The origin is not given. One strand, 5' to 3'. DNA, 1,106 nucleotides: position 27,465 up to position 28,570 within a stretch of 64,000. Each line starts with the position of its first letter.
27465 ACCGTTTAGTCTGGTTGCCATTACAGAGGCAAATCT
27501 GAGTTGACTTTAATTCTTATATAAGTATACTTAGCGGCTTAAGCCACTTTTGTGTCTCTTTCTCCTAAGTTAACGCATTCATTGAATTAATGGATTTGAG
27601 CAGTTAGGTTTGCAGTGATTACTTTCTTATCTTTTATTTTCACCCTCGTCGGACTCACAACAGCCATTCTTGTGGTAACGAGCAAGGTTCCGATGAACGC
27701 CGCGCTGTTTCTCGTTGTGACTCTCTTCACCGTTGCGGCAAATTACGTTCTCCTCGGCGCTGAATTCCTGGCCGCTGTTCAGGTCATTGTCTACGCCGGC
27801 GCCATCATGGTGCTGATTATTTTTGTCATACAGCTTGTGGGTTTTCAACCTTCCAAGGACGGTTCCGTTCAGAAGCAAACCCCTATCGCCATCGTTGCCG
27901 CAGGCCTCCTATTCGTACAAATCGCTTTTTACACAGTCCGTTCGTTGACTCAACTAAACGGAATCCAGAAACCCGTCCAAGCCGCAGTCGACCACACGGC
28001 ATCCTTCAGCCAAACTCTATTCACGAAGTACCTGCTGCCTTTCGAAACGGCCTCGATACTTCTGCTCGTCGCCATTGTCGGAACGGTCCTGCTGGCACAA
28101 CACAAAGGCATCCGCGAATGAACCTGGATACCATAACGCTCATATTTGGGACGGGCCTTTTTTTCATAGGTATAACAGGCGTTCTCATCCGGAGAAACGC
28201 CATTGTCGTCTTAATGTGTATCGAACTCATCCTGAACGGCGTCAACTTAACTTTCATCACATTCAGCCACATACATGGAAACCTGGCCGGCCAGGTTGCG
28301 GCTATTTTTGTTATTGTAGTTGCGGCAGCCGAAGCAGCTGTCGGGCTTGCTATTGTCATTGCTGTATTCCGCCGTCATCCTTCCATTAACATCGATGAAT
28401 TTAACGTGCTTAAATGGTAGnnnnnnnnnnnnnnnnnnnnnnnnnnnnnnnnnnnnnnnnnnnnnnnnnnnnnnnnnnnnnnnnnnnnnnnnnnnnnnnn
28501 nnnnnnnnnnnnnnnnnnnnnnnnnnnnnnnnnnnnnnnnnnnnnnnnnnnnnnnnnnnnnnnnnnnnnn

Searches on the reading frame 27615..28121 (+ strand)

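Call 5: search_protein_families(library=ncbifam, proteins=[window:27615-28121:+])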
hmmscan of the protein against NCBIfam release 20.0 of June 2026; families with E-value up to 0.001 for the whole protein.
window:27615-28121:+ (168 aa): 14 families
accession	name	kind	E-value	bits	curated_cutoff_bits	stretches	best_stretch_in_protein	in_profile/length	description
NF005164.0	PRK06638.1-4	equivalog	9.2e-31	106.8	154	1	3-164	5-172/211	NADH-quinone oxidoreductase subunit J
NF005168.0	PRK06638.2-3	equivalog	4.2e-28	98.4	154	1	7-165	9-169/172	NADH-quinone oxidoreductase subunit J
NF005165.0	PRK06638.1-5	equivalog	3.6e-27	95.1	192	1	7-163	24-183/282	NADH-quinone oxidoreductase subunit J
NF005163.0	PRK06638.1-3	equivalog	2.4e-24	85.9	174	1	7-164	13-170/203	NADH-quinone oxidoreductase subunit J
NF005167.0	PRK06638.2-2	equivalog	1.4e-20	73.8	137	1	3-164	3-165/176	NADH-quinone oxidoreductase subunit J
NF005162.0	PRK06638.1-1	equivalog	1.2e-19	70.8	157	1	5-158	4-156/184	NADH-quinone oxidoreductase subunit J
NF005166.0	PRK06638.2-1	equivalog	4.1e-19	69.2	284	1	7-163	9-165/174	NADH-quinone oxidoreductase subunit J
NF005169.0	PRK06638.2-4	equivalog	6.2e-13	49.1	319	1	6-159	7-163/182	NADH-quinone oxidoreductase subunit J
NF005025.0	PRK06433.1-5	equivalog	1.8e-11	44.3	95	1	7-75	17-85/96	NADH dehydrogenase subunit J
NF005024.0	PRK06433.1-4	equivalog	7.5e-11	42.1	101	1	7-76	10-79/89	NADH dehydrogenase subunit J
NF005023.0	PRK06433.1-2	equivalog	1.6e-09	38.1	92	1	4-76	5-77/82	NADH dehydrogenase subunit J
NF040613.1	F420_dehyd_FpoJ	exception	1.6e-05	24.7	110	1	98-163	12-78/81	F420H2 dehydrogenase subunit FpoJ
NF005030.0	PRK06439.1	equivalog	0.00073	19.6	121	1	131-162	38-69/72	NADH dehydrogenase subunit J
NF009159.0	PRK12504.1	equivalog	0.00094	19.1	141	0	5-128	6-125/178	DUF4040 domain-containing protein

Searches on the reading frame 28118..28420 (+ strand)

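Call 5: search_protein_families(library=ncbifam, proteins=[window:28118-28420:+])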
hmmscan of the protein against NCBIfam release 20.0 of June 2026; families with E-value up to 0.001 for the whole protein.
window:28118-28420:+ (100 aa): 7 families
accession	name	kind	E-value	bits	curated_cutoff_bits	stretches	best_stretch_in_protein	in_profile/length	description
NF004320.0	PRK05715.1-2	equivalog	4.5e-34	116.5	57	1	8-100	7-99/99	NADH-quinone oxidoreductase subunit NuoK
NF004322.0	PRK05715.1-4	equivalog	4.4e-31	107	128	1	7-100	9-104/104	NADH-quinone oxidoreductase subunit NuoK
NF040614.1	F420_dehyd_FpoK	exception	2.5e-29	101.6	145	1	8-100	6-98/98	F420H2 dehydrogenase subunit FpoK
NF004321.0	PRK05715.1-3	equivalog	2.5e-26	91.9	91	1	7-99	7-100/101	NADH-quinone oxidoreductase subunit NuoK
NF004323.0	PRK05715.1-5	equivalog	2.9e-24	85.3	89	1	8-99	9-101/102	NADH-quinone oxidoreductase subunit NuoK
NF004319.0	PRK05715.1-1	equivalog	2.1e-20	72.8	101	1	8-95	8-95/100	NADH-quinone oxidoreductase subunit NuoK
NF005618.0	PRK07375.1-3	equivalog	3.2e-05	24.1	107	0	2-53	3-54/119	putative monovalent cation/H+ antiporter subunit C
